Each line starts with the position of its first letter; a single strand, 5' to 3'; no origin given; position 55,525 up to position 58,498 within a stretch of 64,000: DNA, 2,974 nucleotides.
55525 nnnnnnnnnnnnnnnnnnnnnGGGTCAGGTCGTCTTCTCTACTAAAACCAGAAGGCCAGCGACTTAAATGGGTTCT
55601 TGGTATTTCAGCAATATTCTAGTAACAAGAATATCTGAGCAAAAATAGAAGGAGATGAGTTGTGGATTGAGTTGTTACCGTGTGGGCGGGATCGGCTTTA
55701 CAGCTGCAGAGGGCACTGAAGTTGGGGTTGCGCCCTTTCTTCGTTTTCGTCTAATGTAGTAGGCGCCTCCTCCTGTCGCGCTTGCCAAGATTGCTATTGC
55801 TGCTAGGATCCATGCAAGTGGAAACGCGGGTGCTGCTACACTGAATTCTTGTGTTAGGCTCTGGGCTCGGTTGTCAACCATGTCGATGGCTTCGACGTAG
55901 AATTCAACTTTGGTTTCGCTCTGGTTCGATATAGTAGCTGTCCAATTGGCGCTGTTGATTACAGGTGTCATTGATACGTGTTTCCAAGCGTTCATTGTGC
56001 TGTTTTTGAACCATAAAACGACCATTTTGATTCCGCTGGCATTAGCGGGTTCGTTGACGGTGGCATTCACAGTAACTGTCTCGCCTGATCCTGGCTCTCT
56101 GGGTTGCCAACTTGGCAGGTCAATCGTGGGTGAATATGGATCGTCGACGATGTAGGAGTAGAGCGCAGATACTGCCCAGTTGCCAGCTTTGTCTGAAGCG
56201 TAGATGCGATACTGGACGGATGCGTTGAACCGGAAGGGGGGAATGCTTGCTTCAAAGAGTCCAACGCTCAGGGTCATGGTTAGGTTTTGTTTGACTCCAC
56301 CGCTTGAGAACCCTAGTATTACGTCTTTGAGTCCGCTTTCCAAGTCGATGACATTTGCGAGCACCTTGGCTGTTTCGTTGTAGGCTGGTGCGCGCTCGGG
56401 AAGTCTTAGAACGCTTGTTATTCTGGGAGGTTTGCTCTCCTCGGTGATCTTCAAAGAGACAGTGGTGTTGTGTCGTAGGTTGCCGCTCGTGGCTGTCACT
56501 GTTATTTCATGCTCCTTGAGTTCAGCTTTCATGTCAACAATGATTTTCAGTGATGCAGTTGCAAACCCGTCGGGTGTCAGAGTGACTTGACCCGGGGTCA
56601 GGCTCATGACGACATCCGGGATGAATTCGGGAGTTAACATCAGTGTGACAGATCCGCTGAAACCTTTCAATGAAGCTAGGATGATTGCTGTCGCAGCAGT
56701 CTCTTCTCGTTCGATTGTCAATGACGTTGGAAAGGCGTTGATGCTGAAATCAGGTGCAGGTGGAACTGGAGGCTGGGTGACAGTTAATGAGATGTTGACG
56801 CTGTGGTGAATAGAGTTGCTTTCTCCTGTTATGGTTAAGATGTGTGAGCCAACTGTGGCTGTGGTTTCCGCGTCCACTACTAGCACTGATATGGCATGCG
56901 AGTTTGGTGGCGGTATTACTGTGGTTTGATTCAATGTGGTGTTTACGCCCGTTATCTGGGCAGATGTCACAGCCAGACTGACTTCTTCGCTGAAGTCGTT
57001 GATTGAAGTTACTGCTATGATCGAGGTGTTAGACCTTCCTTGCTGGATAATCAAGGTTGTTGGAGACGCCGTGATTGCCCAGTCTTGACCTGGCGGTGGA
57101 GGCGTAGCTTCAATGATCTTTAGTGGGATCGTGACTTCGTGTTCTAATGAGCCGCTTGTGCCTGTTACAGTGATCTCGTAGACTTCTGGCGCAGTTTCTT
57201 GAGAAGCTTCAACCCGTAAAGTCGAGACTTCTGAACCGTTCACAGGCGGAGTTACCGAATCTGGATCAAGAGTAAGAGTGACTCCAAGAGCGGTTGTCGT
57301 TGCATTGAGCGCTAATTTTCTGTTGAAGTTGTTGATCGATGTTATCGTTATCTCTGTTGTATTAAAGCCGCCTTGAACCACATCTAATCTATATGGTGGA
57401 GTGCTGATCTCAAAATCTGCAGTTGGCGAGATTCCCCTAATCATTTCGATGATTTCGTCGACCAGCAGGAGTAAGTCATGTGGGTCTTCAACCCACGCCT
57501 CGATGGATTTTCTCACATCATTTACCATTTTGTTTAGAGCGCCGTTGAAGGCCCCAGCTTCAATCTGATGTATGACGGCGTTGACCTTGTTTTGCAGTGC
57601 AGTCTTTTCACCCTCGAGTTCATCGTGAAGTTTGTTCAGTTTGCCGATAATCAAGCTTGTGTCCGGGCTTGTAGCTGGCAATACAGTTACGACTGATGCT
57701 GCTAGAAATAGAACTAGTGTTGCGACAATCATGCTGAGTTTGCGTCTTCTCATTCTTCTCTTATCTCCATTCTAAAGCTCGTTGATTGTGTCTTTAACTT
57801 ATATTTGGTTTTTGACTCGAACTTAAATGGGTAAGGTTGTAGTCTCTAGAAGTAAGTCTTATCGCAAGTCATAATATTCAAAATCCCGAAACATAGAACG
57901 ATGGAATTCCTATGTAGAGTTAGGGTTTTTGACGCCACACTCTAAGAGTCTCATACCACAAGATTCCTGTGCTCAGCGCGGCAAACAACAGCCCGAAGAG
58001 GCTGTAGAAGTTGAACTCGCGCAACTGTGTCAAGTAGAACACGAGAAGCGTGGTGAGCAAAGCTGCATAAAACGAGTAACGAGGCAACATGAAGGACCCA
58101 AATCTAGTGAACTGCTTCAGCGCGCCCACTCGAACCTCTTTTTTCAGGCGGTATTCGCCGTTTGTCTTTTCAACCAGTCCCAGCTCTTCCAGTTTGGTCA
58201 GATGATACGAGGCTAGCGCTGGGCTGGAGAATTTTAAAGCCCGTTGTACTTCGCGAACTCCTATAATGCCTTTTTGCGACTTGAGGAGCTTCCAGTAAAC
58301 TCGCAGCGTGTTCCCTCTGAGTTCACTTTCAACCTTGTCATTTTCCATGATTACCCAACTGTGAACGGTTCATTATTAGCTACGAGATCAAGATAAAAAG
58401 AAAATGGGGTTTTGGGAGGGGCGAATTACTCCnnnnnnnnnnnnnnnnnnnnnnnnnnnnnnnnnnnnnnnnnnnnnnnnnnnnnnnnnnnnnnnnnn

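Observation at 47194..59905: Five-gene minus-strand surface cluster led by an orphan 2315-aa sequon-rich giant protein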

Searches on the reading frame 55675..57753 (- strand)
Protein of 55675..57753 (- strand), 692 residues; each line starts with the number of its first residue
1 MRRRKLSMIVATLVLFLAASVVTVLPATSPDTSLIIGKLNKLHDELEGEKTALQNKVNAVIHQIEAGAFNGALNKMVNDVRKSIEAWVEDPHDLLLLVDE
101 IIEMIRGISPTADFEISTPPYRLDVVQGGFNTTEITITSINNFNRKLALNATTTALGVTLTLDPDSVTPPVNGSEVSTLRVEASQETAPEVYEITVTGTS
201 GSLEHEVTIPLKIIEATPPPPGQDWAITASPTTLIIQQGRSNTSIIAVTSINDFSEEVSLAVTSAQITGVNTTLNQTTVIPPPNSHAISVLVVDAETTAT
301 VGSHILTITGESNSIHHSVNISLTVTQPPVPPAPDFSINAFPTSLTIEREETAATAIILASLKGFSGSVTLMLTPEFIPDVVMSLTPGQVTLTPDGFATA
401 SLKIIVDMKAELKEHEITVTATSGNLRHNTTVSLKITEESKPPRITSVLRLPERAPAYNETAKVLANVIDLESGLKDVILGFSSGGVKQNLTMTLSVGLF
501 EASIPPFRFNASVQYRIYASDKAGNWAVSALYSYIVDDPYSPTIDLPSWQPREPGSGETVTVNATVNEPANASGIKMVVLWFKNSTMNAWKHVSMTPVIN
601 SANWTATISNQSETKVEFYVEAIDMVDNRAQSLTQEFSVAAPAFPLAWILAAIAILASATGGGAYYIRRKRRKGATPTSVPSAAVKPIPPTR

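Call 4: search_protein_families(library=pfam, proteins=[window:55675-57753:-], max_evalue=0.1)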
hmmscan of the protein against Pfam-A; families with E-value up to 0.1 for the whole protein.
window:55675-57753:- (692 aa): 5 families
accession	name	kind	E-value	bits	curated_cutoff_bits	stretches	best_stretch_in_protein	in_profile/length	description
PF22681.2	Lmo2446-like_N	-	0.00047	20.7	29.7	1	549-603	18-68/72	Lmo2446-like, N-terminal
PF01958.23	Asp_DH_C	-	0.0011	19.6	27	0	395-432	34-71/89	Aspartate dehydrogenase, C-terminal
PF11896.14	GlgE_dom_N_S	-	0.0042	17.9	25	1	556-623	23-87/179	Alpha-1,4-glucan:maltose-1-phosphate maltosyltransferase, domain N/S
PF24893.1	DUF7743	-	0.046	13.8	27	0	462-543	22-104/120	Domain of unknown function (DUF7743)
PF24518.1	Ig_CD22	-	0.054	14.3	27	0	557-631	4-75/121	B-cell receptor CD22-like, first Ig-like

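Call 5: search_protein_families(library=ncbifam, proteins=[window:55675-57753:-], max_evalue=0.1)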
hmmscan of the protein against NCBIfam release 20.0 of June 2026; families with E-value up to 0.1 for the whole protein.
window:55675-57753:- (692 aa): 2 families
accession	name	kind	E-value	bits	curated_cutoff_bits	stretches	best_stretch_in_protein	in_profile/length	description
NF058595.1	invert_tail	domain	7.3e-07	29.5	37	2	183-212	82-111/113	lipo-invert putative C-terminal anchoring domain-containing protein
NF058582.1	Microco_LAVTG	domain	0.014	15.5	27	1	646-671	9-34/34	LAVTG motif-containing sortase-dependent surface protein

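Call 73: find_homologous_proteins(query=window:55675-57753:-)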
Query window:55675-57753:- (692 aa): 185 proteins with E <= 0.001 among 8000 candidates; the best 120 are listed.
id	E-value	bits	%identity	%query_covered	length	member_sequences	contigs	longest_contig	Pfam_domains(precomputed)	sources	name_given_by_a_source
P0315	0.0e+0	1473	100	99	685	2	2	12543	-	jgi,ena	-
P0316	6.5e-274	928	63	100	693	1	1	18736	-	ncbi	-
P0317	2.0e-267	907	63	100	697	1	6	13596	PF24893.1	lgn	-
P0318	6.5e-267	905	61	100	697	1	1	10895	PF24893.1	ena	-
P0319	4.3e-262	889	61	98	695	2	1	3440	-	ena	-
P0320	5.2e-258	876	60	100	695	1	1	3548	-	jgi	-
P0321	4.0e-254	863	49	80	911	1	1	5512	-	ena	-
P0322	1.5e-244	831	59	100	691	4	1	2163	PF24893.1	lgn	-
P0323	9.0e-241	819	50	82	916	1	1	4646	-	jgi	-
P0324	6.3e-238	809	58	100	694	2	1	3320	-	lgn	-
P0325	1.1e-236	805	58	98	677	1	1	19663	PF24893.1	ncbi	-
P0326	1.3e-236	805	58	98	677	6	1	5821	-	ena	-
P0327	3.9e-234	797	58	97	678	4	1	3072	PF24893.1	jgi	-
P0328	1.4e-232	792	58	97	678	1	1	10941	PF24893.1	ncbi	-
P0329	1.4e-232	792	57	100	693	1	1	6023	PF24893.1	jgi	-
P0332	7.0e-231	786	56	98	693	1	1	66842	PF24893.1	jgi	-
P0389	5.3e-115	403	50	32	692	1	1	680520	PF22352.3,PF17957.8,PF24893.1,PF12245.15,PF19077.7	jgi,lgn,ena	-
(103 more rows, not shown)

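Call 77: find_encoding_contigs(protein=P0332, flank=10000, max_places=1)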
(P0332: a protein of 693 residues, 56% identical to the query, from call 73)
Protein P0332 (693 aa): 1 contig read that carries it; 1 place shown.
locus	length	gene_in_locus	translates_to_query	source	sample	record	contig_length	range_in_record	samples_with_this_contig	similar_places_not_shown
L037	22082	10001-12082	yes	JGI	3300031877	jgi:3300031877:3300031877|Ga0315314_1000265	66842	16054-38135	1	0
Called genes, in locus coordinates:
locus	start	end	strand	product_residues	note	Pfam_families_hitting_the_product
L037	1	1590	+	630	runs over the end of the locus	PF07944:Beta-AFase-like_GH127_cat, PF20736:Glyco_hydro127M, PF20737:Glyco_hydro127C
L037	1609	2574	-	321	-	PF01087:GalP_UDP_transf, PF16285:DUF4931_N (weak), PF02744:GalP_UDP_tr_C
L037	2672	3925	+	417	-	PF10509:GalKase_gal_bdg (weak), PF00288:GHMP_kinases_N, PF08544:GHMP_kinases_C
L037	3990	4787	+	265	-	-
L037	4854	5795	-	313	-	PF00296:Bac_luciferase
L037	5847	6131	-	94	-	-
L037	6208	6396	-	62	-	-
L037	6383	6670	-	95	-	-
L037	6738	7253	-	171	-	-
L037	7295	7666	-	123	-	PF01135:PCMT, PF13489:Methyltransf_23 (weak), PF13679:Methyltransf_32, PF13847:Methyltransf_31, PF08241:Methyltransf_11 (weak), PF08242:Methyltransf_12 (weak), PF13649:Methyltransf_25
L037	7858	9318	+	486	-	-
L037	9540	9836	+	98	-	-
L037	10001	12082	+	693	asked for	PF24893:DUF7743 (faint)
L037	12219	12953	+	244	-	PF00535:Glycos_transf_2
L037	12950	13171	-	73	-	-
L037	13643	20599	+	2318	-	-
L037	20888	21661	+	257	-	PF01325:Fe_dep_repress, PF02742:Fe_dep_repr_C, PF04023:FeoA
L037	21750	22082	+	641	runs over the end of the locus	PF00009:GTP_EFTU (weak), PF01926:MMR_HSR1, PF02421:FeoB_N, PF17910:FeoB_Cyto, PF07670:Gate, PF07664:FeoB_C, PF07670:Gate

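Call 78: find_encoding_contigs(protein=P0389, flank=10000, max_places=1)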
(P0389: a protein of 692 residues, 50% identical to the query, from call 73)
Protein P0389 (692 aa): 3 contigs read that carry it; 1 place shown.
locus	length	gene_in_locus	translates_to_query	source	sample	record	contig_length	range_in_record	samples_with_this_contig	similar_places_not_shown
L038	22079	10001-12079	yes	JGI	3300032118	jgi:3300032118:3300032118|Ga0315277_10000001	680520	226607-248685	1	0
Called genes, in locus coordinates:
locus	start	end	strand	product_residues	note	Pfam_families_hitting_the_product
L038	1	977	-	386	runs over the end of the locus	PF08843:AbiEii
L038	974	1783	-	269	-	PF08220:HTH_DeoR (weak), PF20217:DUF6577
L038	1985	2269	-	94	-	-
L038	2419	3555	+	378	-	PF01555:N6_N4_Mtase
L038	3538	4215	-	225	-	PF18643:RE_BsaWI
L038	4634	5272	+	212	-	-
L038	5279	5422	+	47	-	-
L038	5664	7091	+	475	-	-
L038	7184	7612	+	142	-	-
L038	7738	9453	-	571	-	-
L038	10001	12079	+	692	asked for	PF12245:Big_3_2 (faint), PF17957:Big_7 (faint), PF22352:K319L-like_PKD (faint), PF24893:DUF7743 (faint), PF19077:Big_13 (weak)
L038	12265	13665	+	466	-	PF00535:Glycos_transf_2, PF13641:Glyco_tranf_2_3, PF13632:Glyco_trans_2_3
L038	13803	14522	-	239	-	PF06790:UPF0259, PF25231:DUF7847, PF10110:GPDPase_memb (weak)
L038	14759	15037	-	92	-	-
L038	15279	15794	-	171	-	-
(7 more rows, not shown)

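Call 102: search_solved_structures(query=window:55675-57753:-, max_evalue=1)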
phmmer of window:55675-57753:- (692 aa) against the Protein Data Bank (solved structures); distinct sequences matched with E-value up to 1: 1.
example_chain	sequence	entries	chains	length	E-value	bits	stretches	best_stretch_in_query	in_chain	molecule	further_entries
7e29_A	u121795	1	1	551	0.7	11.5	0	354-416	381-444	Maltose/maltodextrin-binding periplasmic protein,ISWI one complex protein 4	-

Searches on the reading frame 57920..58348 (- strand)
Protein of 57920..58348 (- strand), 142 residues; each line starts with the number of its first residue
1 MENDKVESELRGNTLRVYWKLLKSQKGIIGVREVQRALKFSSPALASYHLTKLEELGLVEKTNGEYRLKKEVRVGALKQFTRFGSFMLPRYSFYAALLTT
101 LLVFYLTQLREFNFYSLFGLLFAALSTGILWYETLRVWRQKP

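Call 4: search_protein_families(library=pfam, proteins=[window:57920-58348:-], max_evalue=0.1)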
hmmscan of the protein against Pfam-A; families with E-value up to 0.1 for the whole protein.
window:57920-58348:- (142 aa): 7 families
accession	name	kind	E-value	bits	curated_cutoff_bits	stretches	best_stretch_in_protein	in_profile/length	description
PF01726.22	LexA_DNA_bind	-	2.9e-05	24.2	23.7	1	31-67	28-64/65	LexA DNA binding domain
PF12840.13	HTH_20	-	0.00065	20.1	27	1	33-61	23-50/51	Helix-turn-helix domain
PF01022.26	HTH_5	-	0.0013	19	22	1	42-61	28-47/47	Bacterial regulatory protein, arsR family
PF24038.1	DUF7347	-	0.0015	19.2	27.6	1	9-70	11-68/77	Domain of unknown function (DUF7347)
PF01978.25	TrmB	-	0.0044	17.3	25.6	1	12-68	8-61/68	Sugar-specific transcriptional regulator TrmB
PF12802.13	MarR_2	-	0.052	14.2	27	1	31-62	23-53/61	MarR family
PF13463.12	HTH_27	-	0.085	13.6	22.2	0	32-65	22-54/68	Winged helix DNA-binding domain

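Call 5: search_protein_families(library=ncbifam, proteins=[window:57920-58348:-], max_evalue=0.1)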
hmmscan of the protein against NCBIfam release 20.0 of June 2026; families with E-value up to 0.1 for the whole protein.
window:57920-58348:- (142 aa): 3 families
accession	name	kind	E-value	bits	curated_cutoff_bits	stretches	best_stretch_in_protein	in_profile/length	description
TIGR00498.1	lexA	equivalog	0.00057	19.5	110.95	1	29-67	26-64/203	transcriptional repressor LexA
NF033788.1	HTH_metalloreg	subfamily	0.00095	18.9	55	1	16-62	15-58/77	metalloregulator ArsR/SmtB family transcription factor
NF040939.2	trans_reg_lrs14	equivalog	0.065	13.3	90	1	15-65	24-72/103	Lrs14 family HTH-type transcriptional regulator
